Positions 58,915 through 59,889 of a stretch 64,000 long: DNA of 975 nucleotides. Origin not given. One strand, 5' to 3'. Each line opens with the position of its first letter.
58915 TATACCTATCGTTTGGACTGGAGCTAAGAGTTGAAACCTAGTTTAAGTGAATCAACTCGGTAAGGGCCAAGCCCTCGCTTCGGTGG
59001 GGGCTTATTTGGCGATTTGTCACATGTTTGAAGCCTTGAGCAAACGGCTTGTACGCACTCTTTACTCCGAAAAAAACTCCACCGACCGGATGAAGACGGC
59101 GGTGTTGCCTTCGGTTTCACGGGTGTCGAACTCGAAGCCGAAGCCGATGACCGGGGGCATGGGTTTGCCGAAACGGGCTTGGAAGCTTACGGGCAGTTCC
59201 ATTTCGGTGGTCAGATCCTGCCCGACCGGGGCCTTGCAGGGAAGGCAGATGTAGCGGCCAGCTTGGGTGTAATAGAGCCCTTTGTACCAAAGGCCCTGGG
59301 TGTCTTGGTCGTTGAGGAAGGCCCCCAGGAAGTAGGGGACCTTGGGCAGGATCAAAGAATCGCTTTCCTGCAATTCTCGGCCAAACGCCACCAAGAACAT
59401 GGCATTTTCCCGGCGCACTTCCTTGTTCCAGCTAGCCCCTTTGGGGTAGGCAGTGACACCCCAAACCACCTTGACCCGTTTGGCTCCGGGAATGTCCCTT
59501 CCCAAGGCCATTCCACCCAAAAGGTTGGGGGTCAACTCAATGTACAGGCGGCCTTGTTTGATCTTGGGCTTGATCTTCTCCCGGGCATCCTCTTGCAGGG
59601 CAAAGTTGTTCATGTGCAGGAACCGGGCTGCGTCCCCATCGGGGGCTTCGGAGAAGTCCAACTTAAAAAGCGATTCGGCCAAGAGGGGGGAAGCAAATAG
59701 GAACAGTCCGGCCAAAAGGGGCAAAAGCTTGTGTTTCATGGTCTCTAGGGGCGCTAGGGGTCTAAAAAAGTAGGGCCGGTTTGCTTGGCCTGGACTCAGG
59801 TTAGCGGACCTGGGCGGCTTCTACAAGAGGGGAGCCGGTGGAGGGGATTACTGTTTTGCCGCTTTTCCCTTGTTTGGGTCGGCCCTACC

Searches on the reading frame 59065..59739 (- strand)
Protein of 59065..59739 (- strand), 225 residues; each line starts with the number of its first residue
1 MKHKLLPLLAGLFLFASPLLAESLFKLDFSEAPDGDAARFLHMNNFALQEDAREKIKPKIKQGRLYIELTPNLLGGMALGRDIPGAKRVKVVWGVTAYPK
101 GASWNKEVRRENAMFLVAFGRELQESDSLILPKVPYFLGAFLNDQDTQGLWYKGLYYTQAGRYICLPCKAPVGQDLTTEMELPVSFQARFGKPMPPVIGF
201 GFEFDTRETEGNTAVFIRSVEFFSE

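Call 8: search_protein_families(library=pfam, proteins=[window:59065-59739:-], max_evalue=0.01)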
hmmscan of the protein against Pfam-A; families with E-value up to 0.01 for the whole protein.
window:59065-59739:- (225 aa): 0 families

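Call 9: search_protein_families(library=ncbifam, proteins=[window:59065-59739:-], max_evalue=0.01)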
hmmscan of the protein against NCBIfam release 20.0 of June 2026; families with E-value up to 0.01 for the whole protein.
window:59065-59739:- (225 aa): 0 families

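Call 20: find_homologous_proteins(query=window:59065-59739:-)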
Query window:59065-59739:- (225 aa): 4 proteins with E <= 0.001 among 358 candidates.
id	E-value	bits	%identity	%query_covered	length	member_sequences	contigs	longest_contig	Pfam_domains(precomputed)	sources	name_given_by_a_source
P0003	9.5e-149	511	100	100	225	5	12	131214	-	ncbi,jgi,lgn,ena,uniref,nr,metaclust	ncbi:MAG: hypothetical protein A2600_00545 [Candidatus Lambdaproteobacteria bacterium RIFOXYD1_FULL_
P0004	7.7e-82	292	58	95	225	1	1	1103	-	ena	-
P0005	7.5e-79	282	60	92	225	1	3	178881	-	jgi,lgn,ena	-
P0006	1.8e-70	255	51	100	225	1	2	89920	-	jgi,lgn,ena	-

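Call 22: find_encoding_contigs(protein=P0005, flank=10000, max_places=3)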
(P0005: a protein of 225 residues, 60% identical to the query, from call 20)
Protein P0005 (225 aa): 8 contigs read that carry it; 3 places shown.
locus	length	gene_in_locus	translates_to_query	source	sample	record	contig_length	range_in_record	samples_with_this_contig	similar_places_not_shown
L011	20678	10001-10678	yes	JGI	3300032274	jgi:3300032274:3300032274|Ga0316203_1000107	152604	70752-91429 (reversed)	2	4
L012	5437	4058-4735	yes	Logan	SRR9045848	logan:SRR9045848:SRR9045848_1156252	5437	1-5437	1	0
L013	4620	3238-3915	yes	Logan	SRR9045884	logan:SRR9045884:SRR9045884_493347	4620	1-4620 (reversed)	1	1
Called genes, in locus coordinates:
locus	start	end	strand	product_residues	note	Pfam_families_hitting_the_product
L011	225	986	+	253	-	PF23023:Anti-Pycsar_Apyc1, PF00753:Lactamase_B, PF12706:Lactamase_B_2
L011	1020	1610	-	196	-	PF00578:AhpC-TSA, PF08534:Redoxin, PF00085:Thioredoxin (faint), PF13905:Thioredoxin_8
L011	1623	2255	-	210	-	PF04773:FecR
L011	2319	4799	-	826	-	PF17159:MASE3, PF08448:PAS_4 (weak), PF00512:HisKA, PF02518:HATPase_c, PF00072:Response_reg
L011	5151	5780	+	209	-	PF06282:DUF1036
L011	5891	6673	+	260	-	PF00318:Ribosomal_S2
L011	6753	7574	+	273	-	PF00889:EF_TS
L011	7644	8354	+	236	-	PF00696:AA_kinase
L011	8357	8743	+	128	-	PF01219:DAGK_prokar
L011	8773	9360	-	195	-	PF04055:Radical_SAM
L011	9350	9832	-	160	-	PF01242:PTPS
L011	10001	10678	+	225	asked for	-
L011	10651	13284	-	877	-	PF02861:Clp_N, PF23569:NBD_SMAX1, PF00004:AAA, PF17871:AAA_lid_9, PF07724:AAA_2, PF00004:AAA, PF07728:AAA_5, PF10431:ClpB_D2-small, +8 more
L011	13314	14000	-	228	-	PF00730:HhH-GPD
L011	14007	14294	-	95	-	PF00216:Bac_DNA_binding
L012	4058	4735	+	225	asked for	-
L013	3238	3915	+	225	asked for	-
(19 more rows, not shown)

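Call 23: find_encoding_contigs(protein=P0006, flank=10000, max_places=3)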
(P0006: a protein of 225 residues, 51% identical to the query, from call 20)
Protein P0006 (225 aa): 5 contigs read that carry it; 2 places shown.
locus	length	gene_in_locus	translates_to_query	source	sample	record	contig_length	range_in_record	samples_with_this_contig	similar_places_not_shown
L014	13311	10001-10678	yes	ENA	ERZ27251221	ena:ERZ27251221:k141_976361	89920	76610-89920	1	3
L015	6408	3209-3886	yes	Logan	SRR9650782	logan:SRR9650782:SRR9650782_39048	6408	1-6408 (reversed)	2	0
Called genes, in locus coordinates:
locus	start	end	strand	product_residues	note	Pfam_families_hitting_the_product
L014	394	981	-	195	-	PF00578:AhpC-TSA, PF08534:Redoxin, PF00085:Thioredoxin (faint), PF13905:Thioredoxin_8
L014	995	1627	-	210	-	PF04773:FecR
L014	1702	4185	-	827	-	PF17159:MASE3, PF08448:PAS_4, PF00512:HisKA, PF02518:HATPase_c, PF00072:Response_reg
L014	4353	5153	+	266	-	PF02811:PHP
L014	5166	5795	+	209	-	PF06282:DUF1036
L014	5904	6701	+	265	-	PF00318:Ribosomal_S2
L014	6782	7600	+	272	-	PF25025:EF-Ts_N (faint), PF00889:EF_TS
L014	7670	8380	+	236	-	PF00696:AA_kinase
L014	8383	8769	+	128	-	PF01219:DAGK_prokar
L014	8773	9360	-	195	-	PF04055:Radical_SAM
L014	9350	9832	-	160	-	PF01242:PTPS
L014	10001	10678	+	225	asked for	-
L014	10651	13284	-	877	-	PF02861:Clp_N, PF13191:AAA_16 (weak), PF23569:NBD_SMAX1, PF00004:AAA, PF17871:AAA_lid_9, PF07724:AAA_2, PF07728:AAA_5, PF10431:ClpB_D2-small, +11 more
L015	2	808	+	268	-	?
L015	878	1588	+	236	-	PF00696:AA_kinase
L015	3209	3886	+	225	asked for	-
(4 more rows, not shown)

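Call 53: find_related_loci(query=A4, collection=genome_contigs, flank=7000)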
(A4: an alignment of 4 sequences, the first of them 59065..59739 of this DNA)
Query A4 (225 aa) in genome_contigs; peptide patterns used: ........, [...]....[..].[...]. (x = any residue, [..] = any of these).
93 stretches matched a pattern, but none encodes a relative of the query by tblastn (E <= 1e-3).
